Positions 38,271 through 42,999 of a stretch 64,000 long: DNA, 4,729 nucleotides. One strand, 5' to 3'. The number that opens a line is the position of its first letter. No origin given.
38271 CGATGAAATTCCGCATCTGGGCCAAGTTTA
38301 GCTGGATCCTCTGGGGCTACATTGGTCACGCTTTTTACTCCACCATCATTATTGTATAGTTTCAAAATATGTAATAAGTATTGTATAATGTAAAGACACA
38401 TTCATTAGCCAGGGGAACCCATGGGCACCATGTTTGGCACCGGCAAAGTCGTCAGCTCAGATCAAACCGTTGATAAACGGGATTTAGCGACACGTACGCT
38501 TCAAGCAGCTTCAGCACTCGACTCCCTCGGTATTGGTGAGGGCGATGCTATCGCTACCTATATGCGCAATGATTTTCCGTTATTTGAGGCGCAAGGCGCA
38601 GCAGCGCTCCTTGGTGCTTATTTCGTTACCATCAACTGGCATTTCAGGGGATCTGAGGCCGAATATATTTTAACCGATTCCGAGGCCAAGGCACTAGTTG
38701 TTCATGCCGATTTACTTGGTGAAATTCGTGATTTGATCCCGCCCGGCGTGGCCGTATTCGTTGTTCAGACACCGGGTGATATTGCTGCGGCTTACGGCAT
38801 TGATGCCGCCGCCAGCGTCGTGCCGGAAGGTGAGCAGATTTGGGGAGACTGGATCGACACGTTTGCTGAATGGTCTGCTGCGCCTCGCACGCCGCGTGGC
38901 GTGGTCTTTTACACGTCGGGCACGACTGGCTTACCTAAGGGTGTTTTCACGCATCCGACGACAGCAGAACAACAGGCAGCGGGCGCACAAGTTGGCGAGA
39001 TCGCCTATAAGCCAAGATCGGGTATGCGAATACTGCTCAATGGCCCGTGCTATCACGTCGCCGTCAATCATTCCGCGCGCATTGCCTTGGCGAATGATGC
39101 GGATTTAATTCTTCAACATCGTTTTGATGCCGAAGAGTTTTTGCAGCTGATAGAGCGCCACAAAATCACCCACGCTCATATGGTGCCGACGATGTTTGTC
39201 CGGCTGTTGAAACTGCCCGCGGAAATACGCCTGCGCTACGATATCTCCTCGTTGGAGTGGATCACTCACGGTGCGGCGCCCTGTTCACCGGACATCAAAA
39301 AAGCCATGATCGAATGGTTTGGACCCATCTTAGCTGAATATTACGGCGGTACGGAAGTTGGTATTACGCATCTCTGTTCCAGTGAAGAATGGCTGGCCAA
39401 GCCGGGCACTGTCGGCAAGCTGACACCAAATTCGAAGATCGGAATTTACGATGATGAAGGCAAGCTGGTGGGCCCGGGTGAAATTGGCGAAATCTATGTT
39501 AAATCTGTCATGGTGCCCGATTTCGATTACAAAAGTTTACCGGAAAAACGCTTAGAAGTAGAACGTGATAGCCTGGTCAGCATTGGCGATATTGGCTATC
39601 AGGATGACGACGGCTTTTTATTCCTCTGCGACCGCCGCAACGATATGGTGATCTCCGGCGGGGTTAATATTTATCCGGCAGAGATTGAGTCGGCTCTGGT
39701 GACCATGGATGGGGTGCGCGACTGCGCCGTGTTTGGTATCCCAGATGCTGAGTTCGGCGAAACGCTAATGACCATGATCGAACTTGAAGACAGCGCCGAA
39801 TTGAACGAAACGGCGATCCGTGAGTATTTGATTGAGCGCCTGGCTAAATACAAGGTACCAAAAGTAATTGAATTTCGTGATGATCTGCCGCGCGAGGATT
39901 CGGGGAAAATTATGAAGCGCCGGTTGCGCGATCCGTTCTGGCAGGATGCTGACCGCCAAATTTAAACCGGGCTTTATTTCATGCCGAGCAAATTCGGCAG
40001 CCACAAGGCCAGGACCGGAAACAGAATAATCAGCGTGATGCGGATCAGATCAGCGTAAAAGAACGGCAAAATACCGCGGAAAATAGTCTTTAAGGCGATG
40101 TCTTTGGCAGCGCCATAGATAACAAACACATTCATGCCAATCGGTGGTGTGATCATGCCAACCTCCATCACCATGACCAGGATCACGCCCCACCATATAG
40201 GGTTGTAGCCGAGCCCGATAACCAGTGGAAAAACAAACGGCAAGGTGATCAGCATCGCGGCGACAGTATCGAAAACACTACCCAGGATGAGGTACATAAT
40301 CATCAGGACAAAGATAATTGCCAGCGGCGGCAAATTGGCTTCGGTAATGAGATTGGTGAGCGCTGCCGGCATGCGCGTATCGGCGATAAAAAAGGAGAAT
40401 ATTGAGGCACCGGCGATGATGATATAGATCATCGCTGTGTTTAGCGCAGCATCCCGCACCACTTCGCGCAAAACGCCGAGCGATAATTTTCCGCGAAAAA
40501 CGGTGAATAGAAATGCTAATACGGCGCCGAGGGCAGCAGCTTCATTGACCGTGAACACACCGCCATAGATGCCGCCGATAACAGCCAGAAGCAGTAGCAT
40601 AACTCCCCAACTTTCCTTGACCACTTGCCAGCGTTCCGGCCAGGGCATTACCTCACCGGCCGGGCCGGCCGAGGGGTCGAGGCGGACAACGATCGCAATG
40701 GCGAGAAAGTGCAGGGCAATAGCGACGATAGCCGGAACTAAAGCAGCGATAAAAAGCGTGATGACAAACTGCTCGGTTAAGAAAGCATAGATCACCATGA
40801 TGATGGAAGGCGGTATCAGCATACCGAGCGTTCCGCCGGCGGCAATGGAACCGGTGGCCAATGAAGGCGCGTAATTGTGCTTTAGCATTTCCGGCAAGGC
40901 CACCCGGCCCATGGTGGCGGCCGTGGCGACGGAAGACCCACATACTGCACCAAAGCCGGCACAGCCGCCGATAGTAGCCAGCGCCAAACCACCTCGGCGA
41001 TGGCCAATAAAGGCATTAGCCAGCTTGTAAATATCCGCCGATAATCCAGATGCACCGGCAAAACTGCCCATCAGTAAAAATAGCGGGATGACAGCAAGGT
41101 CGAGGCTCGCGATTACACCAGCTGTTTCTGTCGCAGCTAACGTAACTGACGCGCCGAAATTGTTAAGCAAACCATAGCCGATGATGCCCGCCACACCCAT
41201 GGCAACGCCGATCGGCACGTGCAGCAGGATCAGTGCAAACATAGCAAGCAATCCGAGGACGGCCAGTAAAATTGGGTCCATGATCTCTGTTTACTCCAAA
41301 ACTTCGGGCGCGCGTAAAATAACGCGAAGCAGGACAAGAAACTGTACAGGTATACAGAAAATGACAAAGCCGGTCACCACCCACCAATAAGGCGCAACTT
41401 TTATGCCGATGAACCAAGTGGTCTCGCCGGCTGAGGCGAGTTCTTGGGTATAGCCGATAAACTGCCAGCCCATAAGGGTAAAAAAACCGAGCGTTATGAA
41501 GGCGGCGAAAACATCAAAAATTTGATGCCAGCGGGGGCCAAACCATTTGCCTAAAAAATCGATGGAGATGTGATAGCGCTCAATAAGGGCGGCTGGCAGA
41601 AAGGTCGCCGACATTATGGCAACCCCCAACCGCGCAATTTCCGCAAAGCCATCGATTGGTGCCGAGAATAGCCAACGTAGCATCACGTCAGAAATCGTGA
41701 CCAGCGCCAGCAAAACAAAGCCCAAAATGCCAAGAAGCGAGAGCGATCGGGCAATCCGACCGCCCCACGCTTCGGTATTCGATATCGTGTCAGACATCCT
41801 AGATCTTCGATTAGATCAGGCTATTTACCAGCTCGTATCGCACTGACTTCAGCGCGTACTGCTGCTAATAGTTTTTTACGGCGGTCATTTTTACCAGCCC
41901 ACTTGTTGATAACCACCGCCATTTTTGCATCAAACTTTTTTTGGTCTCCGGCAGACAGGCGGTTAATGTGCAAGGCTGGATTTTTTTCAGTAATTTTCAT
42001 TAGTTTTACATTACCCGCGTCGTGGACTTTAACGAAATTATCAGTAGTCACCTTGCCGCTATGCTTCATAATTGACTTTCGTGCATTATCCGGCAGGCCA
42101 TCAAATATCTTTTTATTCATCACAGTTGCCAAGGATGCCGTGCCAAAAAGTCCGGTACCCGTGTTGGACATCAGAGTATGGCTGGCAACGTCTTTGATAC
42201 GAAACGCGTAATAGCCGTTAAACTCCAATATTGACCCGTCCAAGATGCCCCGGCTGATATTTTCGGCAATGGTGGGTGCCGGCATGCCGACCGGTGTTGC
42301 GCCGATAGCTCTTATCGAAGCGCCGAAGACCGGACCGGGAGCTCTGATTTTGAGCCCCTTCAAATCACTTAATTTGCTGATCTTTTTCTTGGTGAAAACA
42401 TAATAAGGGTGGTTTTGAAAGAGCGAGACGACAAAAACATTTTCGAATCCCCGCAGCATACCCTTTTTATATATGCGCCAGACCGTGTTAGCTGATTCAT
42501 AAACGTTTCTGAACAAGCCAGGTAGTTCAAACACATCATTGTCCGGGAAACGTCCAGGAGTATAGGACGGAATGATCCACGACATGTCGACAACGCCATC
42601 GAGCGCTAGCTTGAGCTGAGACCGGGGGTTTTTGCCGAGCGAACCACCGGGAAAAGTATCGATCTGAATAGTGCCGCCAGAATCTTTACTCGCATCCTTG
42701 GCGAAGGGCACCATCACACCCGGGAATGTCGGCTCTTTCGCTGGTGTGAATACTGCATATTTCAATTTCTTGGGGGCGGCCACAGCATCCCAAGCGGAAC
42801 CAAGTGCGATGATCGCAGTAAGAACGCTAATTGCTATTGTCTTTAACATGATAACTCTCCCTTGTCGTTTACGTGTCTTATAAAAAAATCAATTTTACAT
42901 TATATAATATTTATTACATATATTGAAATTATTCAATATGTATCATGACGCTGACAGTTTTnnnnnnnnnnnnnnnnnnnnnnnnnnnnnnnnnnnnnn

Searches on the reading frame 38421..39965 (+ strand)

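Call 9: search_protein_families(library=pfam, proteins=[window:38421-39965:+], max_evalue=0.0001)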
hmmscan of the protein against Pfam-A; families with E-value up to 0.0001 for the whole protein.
window:38421-39965:+ (514 aa): 2 families
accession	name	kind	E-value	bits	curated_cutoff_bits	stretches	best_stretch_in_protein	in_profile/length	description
PF00501.34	AMP-binding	-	6.4e-57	193.5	29.9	1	11-363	15-377/384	AMP-binding enzyme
PF13193.12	AMP-binding_C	-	5.7e-16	59.7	24.5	1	421-496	1-76/76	AMP-binding enzyme C-terminal domain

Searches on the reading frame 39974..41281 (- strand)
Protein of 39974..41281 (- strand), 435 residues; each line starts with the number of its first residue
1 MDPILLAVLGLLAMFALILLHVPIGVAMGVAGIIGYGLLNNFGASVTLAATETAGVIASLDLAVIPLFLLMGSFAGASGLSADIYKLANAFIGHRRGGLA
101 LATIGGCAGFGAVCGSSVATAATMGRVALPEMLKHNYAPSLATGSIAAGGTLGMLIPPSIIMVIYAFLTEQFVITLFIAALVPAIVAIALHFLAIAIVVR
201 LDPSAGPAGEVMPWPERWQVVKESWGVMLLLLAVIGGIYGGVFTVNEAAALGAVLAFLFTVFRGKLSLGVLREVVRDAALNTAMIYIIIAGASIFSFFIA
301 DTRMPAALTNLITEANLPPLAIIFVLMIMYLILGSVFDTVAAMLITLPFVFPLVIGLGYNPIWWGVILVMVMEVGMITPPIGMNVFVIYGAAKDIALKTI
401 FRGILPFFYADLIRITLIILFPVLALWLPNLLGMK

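Call 9: search_protein_families(library=pfam, proteins=[window:39974-41281:-], max_evalue=0.0001)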
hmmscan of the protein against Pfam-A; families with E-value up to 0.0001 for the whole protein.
window:39974-41281:- (435 aa): 1 family
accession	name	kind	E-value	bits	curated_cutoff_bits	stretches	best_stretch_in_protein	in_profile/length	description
PF06808.19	DctM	-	1.3e-87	294.8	23.8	1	12-423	2-412/413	Tripartite ATP-independent periplasmic transporter, DctM component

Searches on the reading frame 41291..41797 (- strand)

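Call 9: search_protein_families(library=pfam, proteins=[window:41291-41797:-], max_evalue=0.0001)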
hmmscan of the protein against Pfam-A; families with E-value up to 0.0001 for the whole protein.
window:41291-41797:- (168 aa): 1 family
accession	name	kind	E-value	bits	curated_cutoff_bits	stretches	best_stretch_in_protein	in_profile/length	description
PF04290.18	DctQ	-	3.3e-16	59.8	28.3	1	30-149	1-120/132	Tripartite ATP-independent periplasmic transporters, DctQ component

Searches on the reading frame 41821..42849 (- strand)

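Call 9: search_protein_families(library=pfam, proteins=[window:41821-42849:-], max_evalue=0.0001)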
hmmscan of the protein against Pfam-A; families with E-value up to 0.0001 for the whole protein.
window:41821-42849:- (342 aa): 1 family
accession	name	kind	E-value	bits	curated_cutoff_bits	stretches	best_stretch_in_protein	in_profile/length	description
PF03480.18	DctP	-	3.9e-33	115.4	23.4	1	34-317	4-283/286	Bacterial extracellular solute-binding protein, family 7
